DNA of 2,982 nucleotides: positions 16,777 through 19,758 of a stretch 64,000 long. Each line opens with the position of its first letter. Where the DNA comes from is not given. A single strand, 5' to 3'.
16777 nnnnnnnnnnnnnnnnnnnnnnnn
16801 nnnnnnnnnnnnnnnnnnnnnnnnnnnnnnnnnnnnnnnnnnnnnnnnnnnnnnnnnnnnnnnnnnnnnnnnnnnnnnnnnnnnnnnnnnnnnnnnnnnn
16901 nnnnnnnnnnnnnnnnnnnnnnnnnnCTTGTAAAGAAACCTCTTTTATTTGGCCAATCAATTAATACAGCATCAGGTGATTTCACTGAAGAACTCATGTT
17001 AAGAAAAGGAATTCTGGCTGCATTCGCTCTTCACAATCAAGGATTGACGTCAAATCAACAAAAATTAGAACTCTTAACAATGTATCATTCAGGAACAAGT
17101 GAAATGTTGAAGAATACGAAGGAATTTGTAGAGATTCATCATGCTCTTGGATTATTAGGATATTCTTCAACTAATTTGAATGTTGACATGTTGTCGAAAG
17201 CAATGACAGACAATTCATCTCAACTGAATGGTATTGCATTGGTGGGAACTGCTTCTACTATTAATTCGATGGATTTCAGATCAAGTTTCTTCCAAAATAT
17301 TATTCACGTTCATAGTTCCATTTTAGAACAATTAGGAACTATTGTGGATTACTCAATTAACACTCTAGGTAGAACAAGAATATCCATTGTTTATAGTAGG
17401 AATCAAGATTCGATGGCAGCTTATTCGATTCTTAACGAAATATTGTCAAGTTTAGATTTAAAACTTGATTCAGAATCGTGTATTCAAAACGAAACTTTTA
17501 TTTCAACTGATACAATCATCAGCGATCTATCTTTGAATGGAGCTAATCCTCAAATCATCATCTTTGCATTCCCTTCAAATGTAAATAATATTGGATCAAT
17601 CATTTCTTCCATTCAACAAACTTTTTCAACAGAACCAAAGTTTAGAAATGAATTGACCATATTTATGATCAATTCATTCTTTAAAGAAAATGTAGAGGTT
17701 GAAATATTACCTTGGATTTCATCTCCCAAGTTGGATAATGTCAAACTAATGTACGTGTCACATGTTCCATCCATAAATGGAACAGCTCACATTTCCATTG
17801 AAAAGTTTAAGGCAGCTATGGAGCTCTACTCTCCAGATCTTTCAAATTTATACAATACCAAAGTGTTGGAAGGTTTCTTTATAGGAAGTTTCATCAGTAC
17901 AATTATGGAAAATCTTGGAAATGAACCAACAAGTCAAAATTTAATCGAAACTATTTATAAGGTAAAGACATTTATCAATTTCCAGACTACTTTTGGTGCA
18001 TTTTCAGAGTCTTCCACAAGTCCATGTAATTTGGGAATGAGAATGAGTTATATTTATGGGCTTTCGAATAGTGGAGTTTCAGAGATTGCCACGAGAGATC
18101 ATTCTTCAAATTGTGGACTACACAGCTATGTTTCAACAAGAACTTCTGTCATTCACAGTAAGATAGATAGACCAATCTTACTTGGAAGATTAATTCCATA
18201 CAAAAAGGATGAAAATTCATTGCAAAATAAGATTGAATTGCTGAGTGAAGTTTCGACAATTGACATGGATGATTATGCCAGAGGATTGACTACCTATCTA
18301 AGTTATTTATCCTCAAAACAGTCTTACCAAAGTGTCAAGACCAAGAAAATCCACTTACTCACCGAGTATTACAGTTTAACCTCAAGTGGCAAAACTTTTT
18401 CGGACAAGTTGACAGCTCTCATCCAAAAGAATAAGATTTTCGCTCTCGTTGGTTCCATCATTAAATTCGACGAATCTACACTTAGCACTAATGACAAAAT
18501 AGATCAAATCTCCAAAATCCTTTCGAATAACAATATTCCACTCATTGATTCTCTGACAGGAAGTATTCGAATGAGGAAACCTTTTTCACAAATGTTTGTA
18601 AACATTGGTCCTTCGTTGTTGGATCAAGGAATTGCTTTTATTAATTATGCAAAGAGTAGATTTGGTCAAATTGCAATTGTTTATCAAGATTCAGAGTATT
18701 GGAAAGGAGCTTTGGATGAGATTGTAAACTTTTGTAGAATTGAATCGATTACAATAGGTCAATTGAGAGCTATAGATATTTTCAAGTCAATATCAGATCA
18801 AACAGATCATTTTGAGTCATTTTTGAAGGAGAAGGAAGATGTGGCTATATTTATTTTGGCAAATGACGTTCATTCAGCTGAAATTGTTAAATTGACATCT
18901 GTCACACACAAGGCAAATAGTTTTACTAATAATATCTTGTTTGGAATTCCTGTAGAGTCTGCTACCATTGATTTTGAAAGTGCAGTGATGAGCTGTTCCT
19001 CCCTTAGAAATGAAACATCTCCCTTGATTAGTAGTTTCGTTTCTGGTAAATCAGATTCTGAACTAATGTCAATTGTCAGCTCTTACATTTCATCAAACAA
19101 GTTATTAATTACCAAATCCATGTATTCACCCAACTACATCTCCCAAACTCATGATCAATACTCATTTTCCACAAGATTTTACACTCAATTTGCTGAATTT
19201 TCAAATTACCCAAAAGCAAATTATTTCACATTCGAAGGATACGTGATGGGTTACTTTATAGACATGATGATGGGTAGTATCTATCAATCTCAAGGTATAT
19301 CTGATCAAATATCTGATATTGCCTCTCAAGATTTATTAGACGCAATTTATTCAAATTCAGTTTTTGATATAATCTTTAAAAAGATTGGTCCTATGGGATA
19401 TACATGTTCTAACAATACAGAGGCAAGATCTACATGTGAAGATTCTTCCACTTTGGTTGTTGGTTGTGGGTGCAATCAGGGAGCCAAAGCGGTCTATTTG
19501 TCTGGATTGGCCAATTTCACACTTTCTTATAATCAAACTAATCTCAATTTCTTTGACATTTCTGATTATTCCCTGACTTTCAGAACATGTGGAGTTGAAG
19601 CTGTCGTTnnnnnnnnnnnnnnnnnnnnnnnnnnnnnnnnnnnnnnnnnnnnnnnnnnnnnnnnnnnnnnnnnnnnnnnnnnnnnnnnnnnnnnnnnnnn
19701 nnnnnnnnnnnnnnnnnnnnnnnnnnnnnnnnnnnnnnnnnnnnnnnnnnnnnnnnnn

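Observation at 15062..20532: Trypanosomatid-style receptor adenylate cyclase (PBP-like ectodomain - 1 TM - cyclase) in an intron-containing AT-rich genome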

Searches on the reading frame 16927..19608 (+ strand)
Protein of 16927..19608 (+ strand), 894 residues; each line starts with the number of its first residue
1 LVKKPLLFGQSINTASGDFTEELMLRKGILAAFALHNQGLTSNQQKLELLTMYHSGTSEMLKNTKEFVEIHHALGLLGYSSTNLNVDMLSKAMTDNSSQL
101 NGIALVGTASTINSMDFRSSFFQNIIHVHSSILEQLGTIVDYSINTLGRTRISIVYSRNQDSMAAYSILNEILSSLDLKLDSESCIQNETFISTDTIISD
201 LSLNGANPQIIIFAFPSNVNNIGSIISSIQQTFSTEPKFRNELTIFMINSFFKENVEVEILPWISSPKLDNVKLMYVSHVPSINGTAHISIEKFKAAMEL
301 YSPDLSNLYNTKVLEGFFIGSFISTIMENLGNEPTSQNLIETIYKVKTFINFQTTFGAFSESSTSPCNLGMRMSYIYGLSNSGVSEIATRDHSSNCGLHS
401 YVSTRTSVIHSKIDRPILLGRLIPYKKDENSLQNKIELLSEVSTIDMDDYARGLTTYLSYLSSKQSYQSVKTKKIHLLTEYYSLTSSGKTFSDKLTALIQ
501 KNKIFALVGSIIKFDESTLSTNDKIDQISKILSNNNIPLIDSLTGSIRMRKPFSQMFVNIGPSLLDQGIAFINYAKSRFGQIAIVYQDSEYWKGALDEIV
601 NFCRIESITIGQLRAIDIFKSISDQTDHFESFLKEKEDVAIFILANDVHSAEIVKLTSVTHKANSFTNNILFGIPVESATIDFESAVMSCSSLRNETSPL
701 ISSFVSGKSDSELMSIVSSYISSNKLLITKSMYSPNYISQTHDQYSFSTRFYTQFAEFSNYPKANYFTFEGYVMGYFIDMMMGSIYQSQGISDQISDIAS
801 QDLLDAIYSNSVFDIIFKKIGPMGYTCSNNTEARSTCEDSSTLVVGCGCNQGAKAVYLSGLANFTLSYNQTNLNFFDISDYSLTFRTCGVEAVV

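Call 84: search_protein_representatives(alignment_id=A4)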
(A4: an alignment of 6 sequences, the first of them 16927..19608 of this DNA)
Query: 6 sequences, 869 profile positions. Proteins with E-value up to 0.001 (for the whole library): 737; up to 1e-10: 211; up to 1e-30: 42. The best 150 are listed.
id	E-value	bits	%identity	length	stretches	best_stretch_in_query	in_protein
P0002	0.0e+00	1229.0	-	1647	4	1-868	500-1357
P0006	0.0e+00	1030.2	-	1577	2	1-868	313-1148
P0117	1.8e-184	632.0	-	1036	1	175-868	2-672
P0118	8.1e-122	424.8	-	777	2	1-307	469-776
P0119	7.2e-86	305.8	-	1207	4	2-588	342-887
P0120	3.8e-83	296.8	-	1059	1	201-868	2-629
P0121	4.0e-78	280.2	-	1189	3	43-865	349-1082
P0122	1.4e-64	235.4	-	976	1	144-826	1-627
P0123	5.2e-64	233.5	-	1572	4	5-580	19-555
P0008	6.9e-60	219.9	-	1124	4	469-587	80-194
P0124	3.7e-59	217.5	-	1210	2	4-387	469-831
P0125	1.3e-57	212.4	-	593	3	2-147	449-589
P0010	1.4e-52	195.7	-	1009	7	2-381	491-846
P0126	7.4e-50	186.7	-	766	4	528-862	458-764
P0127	6.2e-49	183.6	-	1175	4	528-865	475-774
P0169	1.3e-23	99.9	-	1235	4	5-365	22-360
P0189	6.1e-20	87.7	-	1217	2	4-422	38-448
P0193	3.3e-19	85.3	-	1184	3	283-430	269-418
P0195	5.9e-19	84.5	-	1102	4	494-677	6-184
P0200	1.1e-18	83.6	-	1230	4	502-650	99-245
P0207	1.6e-17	79.7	-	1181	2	8-388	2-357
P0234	4.0e-15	71.8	-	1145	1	103-427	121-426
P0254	4.2e-14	68.4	-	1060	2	263-472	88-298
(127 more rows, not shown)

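Call 87: search_protein_families(library=pfam, proteins=[P0169, P0189, P0193, P0207, P0234, P0200, P0195, P0254], max_evalue=0.001)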
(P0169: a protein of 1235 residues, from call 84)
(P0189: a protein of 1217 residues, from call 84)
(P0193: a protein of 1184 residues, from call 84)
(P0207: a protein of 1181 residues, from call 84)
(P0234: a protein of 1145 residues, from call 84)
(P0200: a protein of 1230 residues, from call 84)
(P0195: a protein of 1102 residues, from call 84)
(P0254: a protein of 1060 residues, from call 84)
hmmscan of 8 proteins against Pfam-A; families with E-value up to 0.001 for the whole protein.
P0169 (1235 aa): 5 families
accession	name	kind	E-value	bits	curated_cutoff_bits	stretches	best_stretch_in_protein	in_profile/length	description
PF25493.1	Peripla_BP_A-cyclase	-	3.7e-43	148.4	27.2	2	511-738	97-331/373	Adenylate cyclase, periplasmic binding protein-like domain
PF13458.12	Peripla_BP_6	-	4.2e-29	102.7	31.7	1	29-349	8-315/343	Periplasmic binding protein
PF00211.25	Guanylate_cyc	-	1e-21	77.8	21.9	1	821-1028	4-150/183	Adenylate and Guanylate cyclase catalytic domain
PF01094.35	ANF_receptor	-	2.4e-06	27.3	25.4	1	47-227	7-187/353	Receptor family ligand binding region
PF25495.1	Peripla_BP_A-cyclase_1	-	0.00064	20.1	27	0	145-228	2-89/144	Adenylate cyclase, periplasmic binding protein-like domain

P0189 (1217 aa): 4 families
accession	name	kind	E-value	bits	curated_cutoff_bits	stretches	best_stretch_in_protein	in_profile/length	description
PF25493.1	Peripla_BP_A-cyclase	-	2.1e-23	83.4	27.2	2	545-806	98-346/373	Adenylate cyclase, periplasmic binding protein-like domain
PF13458.12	Peripla_BP_6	-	6.7e-23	82.3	31.7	1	43-388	5-330/343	Periplasmic binding protein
PF00211.25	Guanylate_cyc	-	9.5e-10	38.8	21.9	1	884-1046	8-161/183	Adenylate and Guanylate cyclase catalytic domain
PF01094.35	ANF_receptor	-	1.3e-08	34.7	25.4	1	64-291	7-235/353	Receptor family ligand binding region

P0193 (1184 aa): 4 families
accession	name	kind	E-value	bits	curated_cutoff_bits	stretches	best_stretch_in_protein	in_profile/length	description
PF13458.12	Peripla_BP_6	-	7.6e-33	115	31.7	2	44-353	24-322/343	Periplasmic binding protein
PF00211.25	Guanylate_cyc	-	3.9e-29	102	21.9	1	805-985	5-172/183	Adenylate and Guanylate cyclase catalytic domain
PF25493.1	Peripla_BP_A-cyclase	-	1.5e-08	34.5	27.2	0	657-755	273-372/373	Adenylate cyclase, periplasmic binding protein-like domain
PF01094.35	ANF_receptor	-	3.5e-08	33.3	25.4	1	45-251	6-217/353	Receptor family ligand binding region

P0207 (1181 aa): 5 families
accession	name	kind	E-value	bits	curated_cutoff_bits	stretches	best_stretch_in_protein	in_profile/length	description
PF25493.1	Peripla_BP_A-cyclase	-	7e-44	150.8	27.2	2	479-735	97-362/373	Adenylate cyclase, periplasmic binding protein-like domain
PF00211.25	Guanylate_cyc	-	3.7e-27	95.5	21.9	1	794-987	5-172/183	Adenylate and Guanylate cyclase catalytic domain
PF13458.12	Peripla_BP_6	-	1.7e-26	94.1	31.7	1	15-322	18-314/343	Periplasmic binding protein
PF25495.1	Peripla_BP_A-cyclase_1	-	4e-06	27.3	27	1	120-223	1-109/144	Adenylate cyclase, periplasmic binding protein-like domain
PF01094.35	ANF_receptor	-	8.3e-05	22.2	25.4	1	23-214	7-198/353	Receptor family ligand binding region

P0234 (1145 aa): 4 families
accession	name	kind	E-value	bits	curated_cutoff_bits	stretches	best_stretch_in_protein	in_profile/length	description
PF00211.25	Guanylate_cyc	-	1.1e-29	103.8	21.9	1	795-972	5-160/183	Adenylate and Guanylate cyclase catalytic domain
PF13458.12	Peripla_BP_6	-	6.6e-29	102.1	31.7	1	29-343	2-307/343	Periplasmic binding protein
PF01094.35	ANF_receptor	-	2.4e-06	27.3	25.4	1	55-252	7-210/353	Receptor family ligand binding region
PF25493.1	Peripla_BP_A-cyclase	-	0.00019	21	27.2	1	283-369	253-329/373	Adenylate cyclase, periplasmic binding protein-like domain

P0200 (1230 aa): 5 families
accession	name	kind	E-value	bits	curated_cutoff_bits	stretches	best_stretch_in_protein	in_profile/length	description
PF25493.1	Peripla_BP_A-cyclase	-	4.5e-49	167.9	27.2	2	489-777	67-363/373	Adenylate cyclase, periplasmic binding protein-like domain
PF13458.12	Peripla_BP_6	-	5.8e-37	128.6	31.7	2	32-366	5-321/343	Periplasmic binding protein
PF00211.25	Guanylate_cyc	-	8.1e-22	78.1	21.9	1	840-1033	8-156/183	Adenylate and Guanylate cyclase catalytic domain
PF01094.35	ANF_receptor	-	6.3e-11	42.3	25.4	1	53-244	7-196/353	Receptor family ligand binding region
PF25495.1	Peripla_BP_A-cyclase_1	-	0.00057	20.3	27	0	152-235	2-88/144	Adenylate cyclase, periplasmic binding protein-like domain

P0195 (1102 aa): 4 families
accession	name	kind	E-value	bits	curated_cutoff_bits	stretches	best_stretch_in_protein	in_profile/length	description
PF00211.25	Guanylate_cyc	-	3e-30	105.6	21.9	1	723-917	4-181/183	Adenylate and Guanylate cyclase catalytic domain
PF13458.12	Peripla_BP_6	-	1.8e-20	74.3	31.7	1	5-256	62-305/343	Periplasmic binding protein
PF25493.1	Peripla_BP_A-cyclase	-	3.9e-13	49.6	27.2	1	191-279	236-327/373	Adenylate cyclase, periplasmic binding protein-like domain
PF01094.35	ANF_receptor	-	0.00013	21.6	25.4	1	5-155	44-194/353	Receptor family ligand binding region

P0254 (1060 aa): 3 families
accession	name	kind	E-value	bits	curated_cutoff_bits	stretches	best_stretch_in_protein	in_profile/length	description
PF25493.1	Peripla_BP_A-cyclase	-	1.4e-39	136.6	27.2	2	243-566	2-330/373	Adenylate cyclase, periplasmic binding protein-like domain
PF00211.25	Guanylate_cyc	-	4.1e-27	95.4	21.9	1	658-849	10-172/183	Adenylate and Guanylate cyclase catalytic domain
PF13458.12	Peripla_BP_6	-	6.6e-09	36.3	31.7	1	7-190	157-327/343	Periplasmic binding protein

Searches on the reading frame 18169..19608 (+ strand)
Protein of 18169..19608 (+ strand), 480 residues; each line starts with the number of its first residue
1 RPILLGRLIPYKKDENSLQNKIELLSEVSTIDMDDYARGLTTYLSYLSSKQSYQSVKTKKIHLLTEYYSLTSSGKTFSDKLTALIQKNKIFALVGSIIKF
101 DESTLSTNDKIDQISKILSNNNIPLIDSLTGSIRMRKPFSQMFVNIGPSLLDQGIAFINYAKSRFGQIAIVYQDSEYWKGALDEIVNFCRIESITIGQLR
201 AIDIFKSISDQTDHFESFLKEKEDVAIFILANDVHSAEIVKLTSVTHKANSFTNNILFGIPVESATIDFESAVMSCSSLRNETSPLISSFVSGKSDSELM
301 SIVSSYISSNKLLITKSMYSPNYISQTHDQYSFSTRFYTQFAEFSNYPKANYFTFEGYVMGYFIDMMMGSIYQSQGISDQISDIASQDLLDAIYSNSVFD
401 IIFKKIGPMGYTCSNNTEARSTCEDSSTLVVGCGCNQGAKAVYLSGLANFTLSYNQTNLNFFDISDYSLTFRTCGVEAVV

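Call 22: search_protein_families(library=pfam, proteins=[window:18169-19608:+], max_evalue=1)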
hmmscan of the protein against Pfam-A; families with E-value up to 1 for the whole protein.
window:18169-19608:+ (480 aa): 1 family
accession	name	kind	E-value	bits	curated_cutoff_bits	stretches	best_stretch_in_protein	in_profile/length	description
PF01094.35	ANF_receptor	-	1.1e-05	25.1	25.4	1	90-230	51-184/353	Receptor family ligand binding region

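Call 63: predict_structure(alignment_id=A3)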
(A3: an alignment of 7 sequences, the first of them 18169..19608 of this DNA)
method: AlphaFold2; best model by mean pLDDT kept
length: 480 residues; sequences in the alignment: 7
mean_pLDDT: 67.4   pTM: 0.71
mean pLDDT of the five models: 67.4, 66.0, 57.3, 57.2, 54.4
residues with pLDDT >= 90: 16; 70-90: 256; 50-70: 108; < 50: 100
segments of 3 or more residues with pLDDT < 50: 30-32, 53-55, 135-138, 308-336, 379-381, 410-437, 449-461, 467-469, 472-480
pLDDT, mean of each block of 10 residues (from residue 1): 83 71 63 70 77 51 84 80 91 80 56 84 79 51 72 79 83 81 82 84 75 74 84 85 86 84 73 78 82 83 58 26 28 49 56 73 81 64 75 69 54 37 32 42 55 41 51 38
secondary structure, 60 per line:
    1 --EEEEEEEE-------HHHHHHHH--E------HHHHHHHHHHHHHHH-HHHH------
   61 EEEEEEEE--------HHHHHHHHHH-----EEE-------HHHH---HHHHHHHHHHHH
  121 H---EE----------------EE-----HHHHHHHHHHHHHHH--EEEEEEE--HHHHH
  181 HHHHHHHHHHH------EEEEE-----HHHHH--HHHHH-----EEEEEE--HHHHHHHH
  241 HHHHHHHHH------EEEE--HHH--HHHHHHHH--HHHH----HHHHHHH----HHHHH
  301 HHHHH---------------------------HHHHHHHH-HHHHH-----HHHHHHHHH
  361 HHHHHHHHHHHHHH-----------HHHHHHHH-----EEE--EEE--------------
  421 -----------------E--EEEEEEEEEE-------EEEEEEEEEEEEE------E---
elements in order: E3-10 H18-25 H35-49 H51-54 E61-68 H77-86 E92-94 H102-105 H109-121 H150-164 E167-173 H176-191 E198-202 H208-212 H215-219 E225-230 H233-249 E256-259 H267-274 H277-280 H285-291 H296-305 H333-340 H342-346 H352-374 H386-393 E399-401 E404-406 E441-450 E458-470

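Call 65: fold_search(model_id=the predicted structure, library=pdb)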
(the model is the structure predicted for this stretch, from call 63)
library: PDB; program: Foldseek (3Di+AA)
matches with E <= 10: 1648; with E <= 0.001: 838
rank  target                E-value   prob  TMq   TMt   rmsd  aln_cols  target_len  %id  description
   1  4kv7                  3.5e-10  1.00  0.44  0.55  11.5       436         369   13  The crystal structure of a possible leucine/isoleucine/valine-binding protein from Rhodopirellula baltica SH 1 (released 2013-06-05)
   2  9mba_D                6.6e-10  1.00  0.48  0.33  12.8       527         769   11  Cryo-EM structure of complex of transducer-bound GPCR (released 2025-10-01)
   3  7m3j_B                8.8e-10  1.00  0.52  0.34  13.8       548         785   11  Asymmetric Activation of the Calcium Sensing Receptor Homodimer (released 2021-06-30)
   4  9ayf_Q                1.4e-09  1.00  0.49  0.32  14.4       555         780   11  Structure of human calcium-sensing receptor in complex with Gi1 (miniGi1) protein in detergent (released 2024-04-17)
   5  7ylt_C                1.7e-09  1.00  0.45  0.57  10.8       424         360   11  Structure of a bacteria protein (released 2023-06-14)
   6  9ayf_R                1.9e-09  1.00  0.48  0.31  15.5       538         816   12  Structure of human calcium-sensing receptor in complex with Gi1 (miniGi1) protein in detergent (released 2024-04-17)
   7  9c2f_B                2.1e-09  1.00  0.50  0.33  14.7       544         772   12  Structure of Calcium-Sensing Receptor in complex with positive allosteric modulator '54149 (released 2024-10-02)
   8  8wpu_A                2.5e-09  1.00  0.46  0.29  13.8       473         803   11  Human calcium-sensing receptor(CaSR) bound to cinacalcet in complex with Gq protein (released 2023-11-22)
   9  9axf_Q                2.5e-09  1.00  0.49  0.32  13.6       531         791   12  Structure of human calcium-sensing receptor in complex with chimeric Gq (miniGisq) protein in detergent (released 2024-04-17)
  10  8wpg_A                2.5e-09  1.00  0.50  0.32  14.3       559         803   11  Human calcium-sensing receptor bound with cinacalcet in detergent (released 2023-11-22)
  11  6n50_A                2.6e-09  1.00  0.46  0.43  13.9       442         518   13  Metabotropic Glutamate Receptor 5 Extracellular Domain in Complex with Nb43 and L-quisqualic acid (released 2019-01-23)
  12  3lop                  2.9e-09  1.00  0.45  0.58  11.9       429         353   12  Crystal structure of substrate-binding periplasmic protein (Pbp) from Ralstonia solanacearum (released 2010-02-23)
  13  8x0g_A                2.9e-09  1.00  0.49  0.33  12.8       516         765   11  Human FL Metabotropic glutamate receptor 5, mGlu5-5M with quisqualate, Acc conformation (purified with PAM VU0409551 b (released 2024-11-06)
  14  3td9                  3.1e-09  1.00  0.47  0.60   7.3       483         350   13  Crystal structure of a Leucine binding protein LivK (TM1135) from Thermotoga maritima MSB8 at 1.90 A resolution (released 2011-09-07)
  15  7sil_A                3.1e-09  1.00  0.49  0.33  14.4       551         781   11  Structure of positive allosteric modulator-bound active human calcium-sensing receptor (released 2022-01-19)
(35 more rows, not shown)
